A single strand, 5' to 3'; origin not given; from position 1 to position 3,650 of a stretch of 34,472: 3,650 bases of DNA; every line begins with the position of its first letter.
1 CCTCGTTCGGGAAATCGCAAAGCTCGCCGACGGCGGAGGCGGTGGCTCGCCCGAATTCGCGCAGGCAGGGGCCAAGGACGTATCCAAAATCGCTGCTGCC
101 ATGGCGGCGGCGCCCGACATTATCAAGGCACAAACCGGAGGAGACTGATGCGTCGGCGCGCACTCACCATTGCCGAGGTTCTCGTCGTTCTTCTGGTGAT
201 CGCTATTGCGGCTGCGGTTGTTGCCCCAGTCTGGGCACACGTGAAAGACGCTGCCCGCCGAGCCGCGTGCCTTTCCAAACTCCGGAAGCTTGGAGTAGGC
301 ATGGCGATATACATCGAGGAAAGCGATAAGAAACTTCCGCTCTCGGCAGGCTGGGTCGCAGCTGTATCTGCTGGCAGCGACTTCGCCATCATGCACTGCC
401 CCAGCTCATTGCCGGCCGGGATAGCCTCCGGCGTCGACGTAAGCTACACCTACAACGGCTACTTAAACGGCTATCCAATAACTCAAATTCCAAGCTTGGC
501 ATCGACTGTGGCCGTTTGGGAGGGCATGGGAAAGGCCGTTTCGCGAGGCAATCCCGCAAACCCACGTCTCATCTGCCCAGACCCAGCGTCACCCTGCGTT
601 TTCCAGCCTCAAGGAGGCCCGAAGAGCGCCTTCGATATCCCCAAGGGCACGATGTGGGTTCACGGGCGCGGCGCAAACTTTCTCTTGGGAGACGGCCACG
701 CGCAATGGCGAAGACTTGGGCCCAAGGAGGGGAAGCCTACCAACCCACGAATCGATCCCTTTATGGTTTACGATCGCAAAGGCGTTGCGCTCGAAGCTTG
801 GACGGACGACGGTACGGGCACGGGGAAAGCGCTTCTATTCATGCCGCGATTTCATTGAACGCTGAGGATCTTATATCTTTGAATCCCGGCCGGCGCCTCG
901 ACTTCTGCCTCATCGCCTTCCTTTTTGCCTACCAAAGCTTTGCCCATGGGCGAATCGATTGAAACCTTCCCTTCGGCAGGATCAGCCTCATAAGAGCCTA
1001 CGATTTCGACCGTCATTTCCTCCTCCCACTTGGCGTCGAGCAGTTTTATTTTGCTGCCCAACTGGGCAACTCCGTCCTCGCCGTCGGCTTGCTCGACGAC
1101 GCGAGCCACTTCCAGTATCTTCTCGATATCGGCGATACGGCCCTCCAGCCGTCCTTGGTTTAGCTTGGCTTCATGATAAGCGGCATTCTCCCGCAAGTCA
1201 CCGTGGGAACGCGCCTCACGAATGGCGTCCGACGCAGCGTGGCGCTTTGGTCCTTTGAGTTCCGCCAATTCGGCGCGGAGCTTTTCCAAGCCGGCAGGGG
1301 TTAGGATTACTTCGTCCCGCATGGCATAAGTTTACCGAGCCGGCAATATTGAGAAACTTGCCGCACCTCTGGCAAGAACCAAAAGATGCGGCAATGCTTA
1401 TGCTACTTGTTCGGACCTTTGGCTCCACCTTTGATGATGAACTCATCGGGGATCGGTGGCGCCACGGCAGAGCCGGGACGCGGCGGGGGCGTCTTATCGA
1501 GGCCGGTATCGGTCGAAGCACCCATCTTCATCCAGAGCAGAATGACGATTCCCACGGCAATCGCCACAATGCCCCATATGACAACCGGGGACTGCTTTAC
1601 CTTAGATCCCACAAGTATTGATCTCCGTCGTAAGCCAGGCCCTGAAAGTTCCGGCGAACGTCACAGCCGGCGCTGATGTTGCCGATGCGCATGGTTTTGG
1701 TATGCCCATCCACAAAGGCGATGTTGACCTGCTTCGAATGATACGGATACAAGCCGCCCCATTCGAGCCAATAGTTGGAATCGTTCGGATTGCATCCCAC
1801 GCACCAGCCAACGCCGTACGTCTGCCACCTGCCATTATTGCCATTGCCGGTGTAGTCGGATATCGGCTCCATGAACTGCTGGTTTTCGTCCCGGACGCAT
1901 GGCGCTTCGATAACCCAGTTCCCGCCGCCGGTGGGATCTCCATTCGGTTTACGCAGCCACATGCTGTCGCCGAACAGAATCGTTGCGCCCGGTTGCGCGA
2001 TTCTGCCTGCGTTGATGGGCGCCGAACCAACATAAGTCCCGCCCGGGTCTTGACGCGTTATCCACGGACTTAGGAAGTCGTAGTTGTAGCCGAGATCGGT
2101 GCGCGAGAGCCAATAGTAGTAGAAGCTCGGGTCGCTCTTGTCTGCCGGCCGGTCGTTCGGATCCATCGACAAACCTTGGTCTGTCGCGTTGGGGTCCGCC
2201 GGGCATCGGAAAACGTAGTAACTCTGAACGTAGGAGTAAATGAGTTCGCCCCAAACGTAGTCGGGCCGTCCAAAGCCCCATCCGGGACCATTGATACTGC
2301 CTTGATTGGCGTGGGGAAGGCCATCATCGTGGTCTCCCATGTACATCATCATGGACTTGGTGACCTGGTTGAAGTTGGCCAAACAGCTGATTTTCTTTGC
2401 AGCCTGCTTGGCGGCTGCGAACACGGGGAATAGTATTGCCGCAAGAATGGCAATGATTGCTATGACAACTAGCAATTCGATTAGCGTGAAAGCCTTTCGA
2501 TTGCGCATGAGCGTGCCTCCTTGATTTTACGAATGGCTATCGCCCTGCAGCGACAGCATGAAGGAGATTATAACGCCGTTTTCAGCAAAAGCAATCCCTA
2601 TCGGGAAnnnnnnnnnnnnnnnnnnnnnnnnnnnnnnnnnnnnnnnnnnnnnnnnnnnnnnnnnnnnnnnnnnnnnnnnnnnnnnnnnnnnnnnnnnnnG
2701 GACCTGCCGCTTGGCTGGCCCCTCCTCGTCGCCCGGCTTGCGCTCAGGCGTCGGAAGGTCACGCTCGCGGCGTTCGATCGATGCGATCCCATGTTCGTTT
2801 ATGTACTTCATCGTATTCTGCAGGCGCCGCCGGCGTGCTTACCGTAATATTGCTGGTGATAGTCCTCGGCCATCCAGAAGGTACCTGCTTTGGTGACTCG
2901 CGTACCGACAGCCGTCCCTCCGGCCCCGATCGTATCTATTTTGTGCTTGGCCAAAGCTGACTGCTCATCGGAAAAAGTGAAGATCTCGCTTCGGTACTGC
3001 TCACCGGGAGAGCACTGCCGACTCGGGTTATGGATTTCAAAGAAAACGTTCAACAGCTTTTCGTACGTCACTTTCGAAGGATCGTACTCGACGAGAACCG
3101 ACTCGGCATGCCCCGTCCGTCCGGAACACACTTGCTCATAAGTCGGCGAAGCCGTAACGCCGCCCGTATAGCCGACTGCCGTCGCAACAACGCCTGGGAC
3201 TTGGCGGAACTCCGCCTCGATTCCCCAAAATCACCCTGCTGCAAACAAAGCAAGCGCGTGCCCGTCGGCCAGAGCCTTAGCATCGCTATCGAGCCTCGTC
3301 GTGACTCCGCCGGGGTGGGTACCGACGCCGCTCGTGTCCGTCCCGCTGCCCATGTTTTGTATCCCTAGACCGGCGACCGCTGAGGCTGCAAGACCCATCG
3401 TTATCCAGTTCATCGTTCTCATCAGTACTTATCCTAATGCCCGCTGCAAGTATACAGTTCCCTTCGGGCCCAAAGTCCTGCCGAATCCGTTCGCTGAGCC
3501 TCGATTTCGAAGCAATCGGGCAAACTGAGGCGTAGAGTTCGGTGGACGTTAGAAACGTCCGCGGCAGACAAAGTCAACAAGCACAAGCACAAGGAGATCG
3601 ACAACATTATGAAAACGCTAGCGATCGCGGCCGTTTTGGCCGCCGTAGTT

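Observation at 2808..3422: msrA with an in-frame TGA exactly at the catalytic cysteine codon: candidate selenocysteine MsrA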

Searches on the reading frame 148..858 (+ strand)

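Call 10: search_protein_families(library=pfam, proteins=[window:148-858:+])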
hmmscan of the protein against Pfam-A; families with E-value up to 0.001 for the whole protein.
window:148-858:+ (236 aa): 1 family
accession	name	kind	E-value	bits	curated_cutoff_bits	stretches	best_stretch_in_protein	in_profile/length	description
PF07596.16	SBP_bac_10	-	0.00022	21.8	23.3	0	32-68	3-38/268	Protein of unknown function (DUF1559)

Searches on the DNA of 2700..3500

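Call 7: search_rna_families(source=window, start=2700, end=3500, threshold=evalue, max_evalue=10, show_alignments=3)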
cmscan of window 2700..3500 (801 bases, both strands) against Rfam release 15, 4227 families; matches with E-value up to 10: 3.
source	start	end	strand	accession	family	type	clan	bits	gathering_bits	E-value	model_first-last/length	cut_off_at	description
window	2991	3021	+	RF03324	mir-1288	Gene; miRNA;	-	18.2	70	0.85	1-74/74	no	mir-1288 microRNA precursor family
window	2700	2752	-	RF00970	mir-648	Gene; miRNA;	-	16.1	84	3.5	1-63/84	3'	mir-648 microRNA precursor family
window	3139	3188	+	RF03076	Streptomyces-metH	Gene; sRNA;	-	14.2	50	8.9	60-102/120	no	Streptomyces-metH RNA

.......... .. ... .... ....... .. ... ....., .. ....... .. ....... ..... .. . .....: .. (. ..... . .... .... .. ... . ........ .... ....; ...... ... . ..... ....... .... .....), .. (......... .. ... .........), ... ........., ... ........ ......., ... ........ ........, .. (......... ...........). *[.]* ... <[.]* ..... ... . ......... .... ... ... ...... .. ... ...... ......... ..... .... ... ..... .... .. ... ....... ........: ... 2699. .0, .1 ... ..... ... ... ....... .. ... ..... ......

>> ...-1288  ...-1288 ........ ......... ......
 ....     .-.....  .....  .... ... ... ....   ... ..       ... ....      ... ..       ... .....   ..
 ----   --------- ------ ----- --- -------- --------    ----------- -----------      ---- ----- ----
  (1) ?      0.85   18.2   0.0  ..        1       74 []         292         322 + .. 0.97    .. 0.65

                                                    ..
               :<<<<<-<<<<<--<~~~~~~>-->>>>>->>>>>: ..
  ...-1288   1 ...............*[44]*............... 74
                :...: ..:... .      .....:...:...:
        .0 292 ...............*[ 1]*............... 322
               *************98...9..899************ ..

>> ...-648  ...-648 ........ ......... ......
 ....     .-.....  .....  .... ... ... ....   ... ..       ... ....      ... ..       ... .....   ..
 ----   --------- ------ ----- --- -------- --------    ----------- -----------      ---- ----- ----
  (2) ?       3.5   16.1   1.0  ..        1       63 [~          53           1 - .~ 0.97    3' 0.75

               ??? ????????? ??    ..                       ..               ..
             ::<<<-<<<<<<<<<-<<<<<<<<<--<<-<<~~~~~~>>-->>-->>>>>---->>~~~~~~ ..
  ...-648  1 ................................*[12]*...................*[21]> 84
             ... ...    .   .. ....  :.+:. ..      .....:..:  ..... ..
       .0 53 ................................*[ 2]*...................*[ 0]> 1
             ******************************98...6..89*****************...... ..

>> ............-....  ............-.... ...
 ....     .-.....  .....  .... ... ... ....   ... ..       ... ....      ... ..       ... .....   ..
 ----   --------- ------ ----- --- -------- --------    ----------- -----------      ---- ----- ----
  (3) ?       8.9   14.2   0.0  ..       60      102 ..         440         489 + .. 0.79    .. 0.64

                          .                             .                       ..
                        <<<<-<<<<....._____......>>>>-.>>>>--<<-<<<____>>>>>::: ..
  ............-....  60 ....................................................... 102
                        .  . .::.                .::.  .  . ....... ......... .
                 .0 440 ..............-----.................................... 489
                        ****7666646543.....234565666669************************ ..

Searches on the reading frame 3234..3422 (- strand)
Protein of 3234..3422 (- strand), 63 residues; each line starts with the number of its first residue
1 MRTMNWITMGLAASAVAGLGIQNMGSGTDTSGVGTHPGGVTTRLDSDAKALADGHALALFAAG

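Call 33: find_homologous_proteins(query=window:3234-3422:-, max_evalue=0.01)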
Query seq(63 aa) (63 aa): 1 proteins with E <= 0.01 among 1 candidates.
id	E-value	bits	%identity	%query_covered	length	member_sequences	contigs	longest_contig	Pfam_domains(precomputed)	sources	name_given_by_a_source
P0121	1.0e-30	122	98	100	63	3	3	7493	-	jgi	jgi:hypothetical protein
